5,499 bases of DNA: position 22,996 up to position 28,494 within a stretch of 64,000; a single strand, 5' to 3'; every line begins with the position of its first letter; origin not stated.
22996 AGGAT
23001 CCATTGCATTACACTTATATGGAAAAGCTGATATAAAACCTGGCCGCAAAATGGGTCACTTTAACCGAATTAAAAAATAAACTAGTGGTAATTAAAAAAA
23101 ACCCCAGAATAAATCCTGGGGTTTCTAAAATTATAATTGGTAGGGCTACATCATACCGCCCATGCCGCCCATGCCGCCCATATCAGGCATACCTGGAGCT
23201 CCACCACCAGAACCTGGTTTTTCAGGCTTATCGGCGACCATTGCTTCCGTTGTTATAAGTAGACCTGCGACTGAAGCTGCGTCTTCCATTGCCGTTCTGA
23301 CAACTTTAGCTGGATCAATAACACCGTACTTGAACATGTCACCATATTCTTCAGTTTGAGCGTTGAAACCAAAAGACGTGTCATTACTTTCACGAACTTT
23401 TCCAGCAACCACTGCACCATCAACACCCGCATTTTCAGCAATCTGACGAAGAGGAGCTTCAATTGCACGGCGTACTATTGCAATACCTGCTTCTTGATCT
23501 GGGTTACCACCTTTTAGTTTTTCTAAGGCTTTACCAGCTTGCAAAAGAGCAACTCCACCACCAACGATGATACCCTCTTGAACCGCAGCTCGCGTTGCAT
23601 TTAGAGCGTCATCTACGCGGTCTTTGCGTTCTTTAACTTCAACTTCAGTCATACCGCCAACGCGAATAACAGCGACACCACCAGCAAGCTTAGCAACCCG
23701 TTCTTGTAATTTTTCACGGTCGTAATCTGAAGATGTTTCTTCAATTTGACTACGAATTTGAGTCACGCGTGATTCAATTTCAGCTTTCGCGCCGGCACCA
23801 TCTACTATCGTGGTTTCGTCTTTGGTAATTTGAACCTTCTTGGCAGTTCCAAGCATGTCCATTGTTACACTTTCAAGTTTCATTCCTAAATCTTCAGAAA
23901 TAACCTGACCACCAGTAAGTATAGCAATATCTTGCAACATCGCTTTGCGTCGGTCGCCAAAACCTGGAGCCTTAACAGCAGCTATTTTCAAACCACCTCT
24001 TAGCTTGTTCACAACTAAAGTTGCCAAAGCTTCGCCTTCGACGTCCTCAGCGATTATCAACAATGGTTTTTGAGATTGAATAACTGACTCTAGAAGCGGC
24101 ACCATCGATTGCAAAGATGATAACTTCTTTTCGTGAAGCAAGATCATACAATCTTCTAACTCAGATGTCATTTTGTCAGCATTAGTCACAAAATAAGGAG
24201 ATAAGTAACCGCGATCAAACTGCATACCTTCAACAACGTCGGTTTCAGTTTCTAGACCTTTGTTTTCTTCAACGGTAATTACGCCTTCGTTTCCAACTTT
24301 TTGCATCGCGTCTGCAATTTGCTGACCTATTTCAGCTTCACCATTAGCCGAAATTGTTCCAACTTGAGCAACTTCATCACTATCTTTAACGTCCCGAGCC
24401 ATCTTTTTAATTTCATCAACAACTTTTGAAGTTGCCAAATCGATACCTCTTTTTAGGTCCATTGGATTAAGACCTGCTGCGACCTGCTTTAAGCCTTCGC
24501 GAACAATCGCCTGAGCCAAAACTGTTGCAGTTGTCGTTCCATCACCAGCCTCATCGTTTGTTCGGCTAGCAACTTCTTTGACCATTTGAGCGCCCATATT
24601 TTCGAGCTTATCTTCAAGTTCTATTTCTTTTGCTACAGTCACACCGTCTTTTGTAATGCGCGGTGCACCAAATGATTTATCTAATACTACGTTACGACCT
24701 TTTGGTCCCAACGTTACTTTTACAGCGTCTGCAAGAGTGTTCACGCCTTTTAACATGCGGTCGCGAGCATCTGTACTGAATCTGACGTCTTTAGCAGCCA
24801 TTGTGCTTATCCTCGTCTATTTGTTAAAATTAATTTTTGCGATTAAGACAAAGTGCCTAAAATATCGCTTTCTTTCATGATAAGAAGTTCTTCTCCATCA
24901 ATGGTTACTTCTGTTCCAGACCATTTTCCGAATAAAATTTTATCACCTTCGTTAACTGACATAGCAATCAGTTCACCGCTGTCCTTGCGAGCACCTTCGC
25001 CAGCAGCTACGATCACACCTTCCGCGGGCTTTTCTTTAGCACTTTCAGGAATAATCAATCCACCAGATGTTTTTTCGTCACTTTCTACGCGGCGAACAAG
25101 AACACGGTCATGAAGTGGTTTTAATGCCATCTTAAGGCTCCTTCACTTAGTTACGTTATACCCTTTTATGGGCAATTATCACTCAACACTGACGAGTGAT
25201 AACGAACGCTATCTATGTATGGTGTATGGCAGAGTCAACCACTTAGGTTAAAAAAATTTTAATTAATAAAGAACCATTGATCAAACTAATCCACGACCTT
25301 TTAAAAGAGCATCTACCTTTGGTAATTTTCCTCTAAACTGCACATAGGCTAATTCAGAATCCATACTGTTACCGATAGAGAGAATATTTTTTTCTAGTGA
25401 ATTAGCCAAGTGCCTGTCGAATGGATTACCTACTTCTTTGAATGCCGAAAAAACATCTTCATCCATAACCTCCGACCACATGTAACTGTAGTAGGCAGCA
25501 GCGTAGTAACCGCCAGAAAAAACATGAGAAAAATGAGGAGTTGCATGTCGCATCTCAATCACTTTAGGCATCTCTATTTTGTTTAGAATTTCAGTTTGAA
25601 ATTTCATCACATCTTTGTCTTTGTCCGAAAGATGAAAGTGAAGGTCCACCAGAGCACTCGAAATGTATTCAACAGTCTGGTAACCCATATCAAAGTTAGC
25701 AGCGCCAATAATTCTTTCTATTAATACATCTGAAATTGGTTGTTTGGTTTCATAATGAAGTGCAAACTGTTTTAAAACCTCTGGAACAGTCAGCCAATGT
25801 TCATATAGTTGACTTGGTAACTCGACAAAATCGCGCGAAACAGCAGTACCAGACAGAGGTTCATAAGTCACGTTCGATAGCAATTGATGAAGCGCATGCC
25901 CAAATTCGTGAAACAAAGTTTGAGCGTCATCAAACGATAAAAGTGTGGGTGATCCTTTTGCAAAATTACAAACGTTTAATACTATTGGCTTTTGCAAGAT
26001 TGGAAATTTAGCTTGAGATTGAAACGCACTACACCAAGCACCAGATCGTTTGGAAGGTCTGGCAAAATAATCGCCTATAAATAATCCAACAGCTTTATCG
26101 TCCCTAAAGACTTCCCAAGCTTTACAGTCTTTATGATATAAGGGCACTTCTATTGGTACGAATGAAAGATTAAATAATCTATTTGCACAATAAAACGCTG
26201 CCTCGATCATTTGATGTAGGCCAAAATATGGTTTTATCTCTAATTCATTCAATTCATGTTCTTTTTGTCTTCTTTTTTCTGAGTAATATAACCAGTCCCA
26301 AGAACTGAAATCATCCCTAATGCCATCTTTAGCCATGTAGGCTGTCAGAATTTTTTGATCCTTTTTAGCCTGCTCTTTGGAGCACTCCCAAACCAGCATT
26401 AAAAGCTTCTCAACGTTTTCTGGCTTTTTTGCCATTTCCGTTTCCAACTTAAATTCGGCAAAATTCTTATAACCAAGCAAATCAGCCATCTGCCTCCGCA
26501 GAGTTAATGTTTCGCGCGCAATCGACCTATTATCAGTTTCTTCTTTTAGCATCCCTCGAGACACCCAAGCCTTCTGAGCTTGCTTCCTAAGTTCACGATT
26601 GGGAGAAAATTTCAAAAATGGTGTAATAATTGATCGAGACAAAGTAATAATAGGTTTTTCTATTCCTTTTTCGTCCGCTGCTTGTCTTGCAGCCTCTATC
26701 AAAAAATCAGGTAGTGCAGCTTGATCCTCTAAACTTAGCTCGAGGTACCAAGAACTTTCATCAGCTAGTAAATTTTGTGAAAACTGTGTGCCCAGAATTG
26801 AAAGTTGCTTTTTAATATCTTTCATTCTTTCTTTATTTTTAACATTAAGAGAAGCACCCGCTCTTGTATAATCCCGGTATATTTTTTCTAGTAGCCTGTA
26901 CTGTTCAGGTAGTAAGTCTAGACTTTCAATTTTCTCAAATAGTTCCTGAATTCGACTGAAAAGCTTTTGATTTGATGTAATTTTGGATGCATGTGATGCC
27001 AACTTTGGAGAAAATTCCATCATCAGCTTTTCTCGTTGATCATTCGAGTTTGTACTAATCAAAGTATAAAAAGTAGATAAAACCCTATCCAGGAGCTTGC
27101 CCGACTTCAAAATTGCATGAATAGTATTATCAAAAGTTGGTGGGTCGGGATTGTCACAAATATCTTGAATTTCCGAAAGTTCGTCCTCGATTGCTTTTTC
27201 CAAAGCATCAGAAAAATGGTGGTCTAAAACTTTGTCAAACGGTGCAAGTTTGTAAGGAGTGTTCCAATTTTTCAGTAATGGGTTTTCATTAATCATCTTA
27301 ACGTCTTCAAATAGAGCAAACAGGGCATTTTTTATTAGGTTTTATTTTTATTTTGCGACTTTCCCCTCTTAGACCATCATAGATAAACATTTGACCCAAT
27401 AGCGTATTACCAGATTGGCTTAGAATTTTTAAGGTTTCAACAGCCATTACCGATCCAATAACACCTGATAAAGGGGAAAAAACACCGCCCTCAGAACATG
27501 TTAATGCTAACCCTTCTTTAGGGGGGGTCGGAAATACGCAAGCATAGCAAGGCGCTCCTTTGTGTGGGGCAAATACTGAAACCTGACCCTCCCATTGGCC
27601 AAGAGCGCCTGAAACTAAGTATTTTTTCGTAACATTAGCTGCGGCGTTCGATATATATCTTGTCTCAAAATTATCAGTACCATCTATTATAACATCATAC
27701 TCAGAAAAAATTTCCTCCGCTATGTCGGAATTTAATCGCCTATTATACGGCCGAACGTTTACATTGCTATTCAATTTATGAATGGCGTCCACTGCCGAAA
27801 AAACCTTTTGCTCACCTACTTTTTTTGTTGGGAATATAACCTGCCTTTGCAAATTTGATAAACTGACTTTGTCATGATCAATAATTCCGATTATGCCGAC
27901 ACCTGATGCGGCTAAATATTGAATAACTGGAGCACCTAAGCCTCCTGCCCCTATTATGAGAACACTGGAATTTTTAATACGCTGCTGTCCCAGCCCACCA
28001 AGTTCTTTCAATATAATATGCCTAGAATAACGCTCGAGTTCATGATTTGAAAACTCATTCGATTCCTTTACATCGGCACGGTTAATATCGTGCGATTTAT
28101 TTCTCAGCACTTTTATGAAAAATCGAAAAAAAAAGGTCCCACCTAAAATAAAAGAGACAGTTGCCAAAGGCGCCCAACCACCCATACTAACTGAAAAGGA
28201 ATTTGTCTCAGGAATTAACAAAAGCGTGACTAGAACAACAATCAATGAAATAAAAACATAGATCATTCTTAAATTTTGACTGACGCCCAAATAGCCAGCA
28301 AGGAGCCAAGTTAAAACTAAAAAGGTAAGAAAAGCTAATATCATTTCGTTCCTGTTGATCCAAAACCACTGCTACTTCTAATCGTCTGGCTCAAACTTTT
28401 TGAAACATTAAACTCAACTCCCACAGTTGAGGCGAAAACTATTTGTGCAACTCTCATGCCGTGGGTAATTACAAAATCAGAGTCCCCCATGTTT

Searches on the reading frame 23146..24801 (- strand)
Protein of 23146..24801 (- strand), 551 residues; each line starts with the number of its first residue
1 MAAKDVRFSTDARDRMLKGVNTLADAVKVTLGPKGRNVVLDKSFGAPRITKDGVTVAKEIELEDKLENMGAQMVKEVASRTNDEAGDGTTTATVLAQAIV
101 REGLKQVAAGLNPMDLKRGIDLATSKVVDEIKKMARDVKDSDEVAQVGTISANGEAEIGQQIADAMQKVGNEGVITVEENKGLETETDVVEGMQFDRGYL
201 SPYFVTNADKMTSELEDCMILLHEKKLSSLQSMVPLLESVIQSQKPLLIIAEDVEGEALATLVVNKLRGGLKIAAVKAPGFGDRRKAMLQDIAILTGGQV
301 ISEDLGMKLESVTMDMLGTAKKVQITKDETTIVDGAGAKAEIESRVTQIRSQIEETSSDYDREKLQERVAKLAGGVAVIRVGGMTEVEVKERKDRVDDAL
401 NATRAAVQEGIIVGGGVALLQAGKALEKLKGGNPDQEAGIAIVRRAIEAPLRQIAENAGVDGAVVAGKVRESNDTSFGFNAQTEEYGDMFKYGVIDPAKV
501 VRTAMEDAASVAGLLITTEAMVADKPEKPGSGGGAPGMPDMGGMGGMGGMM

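Call 43: search_protein_families(library=pfam, max_evalue=0.00001, proteins=[window:23146-24801:-])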
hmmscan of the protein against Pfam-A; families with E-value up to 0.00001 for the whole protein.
window:23146-24801:- (551 aa): 1 family
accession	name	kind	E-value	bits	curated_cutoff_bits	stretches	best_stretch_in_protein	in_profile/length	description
PF00118.29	Cpn60_TCP1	-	1.8e-80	271.4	34.3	1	23-526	1-490/490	TCP-1/cpn60 chaperonin family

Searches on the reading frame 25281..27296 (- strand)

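Call 43: search_protein_families(library=pfam, max_evalue=0.00001, proteins=[window:25281-27296:-])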
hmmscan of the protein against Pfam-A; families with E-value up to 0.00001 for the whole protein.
window:25281-27296:- (671 aa): 1 family
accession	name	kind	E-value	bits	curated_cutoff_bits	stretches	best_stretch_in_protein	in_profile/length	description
PF01432.26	Peptidase_M3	-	4.6e-107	359.6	27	1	228-669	2-456/457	Peptidase family M3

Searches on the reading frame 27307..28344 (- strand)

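Call 43: search_protein_families(library=pfam, max_evalue=0.00001, proteins=[window:27307-28344:-])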
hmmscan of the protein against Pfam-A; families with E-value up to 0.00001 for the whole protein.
window:27307-28344:- (345 aa): 1 family
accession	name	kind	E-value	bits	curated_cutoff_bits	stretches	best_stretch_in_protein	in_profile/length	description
PF00899.27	ThiF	-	2.3e-74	250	28.1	1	106-342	1-238/238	ThiF family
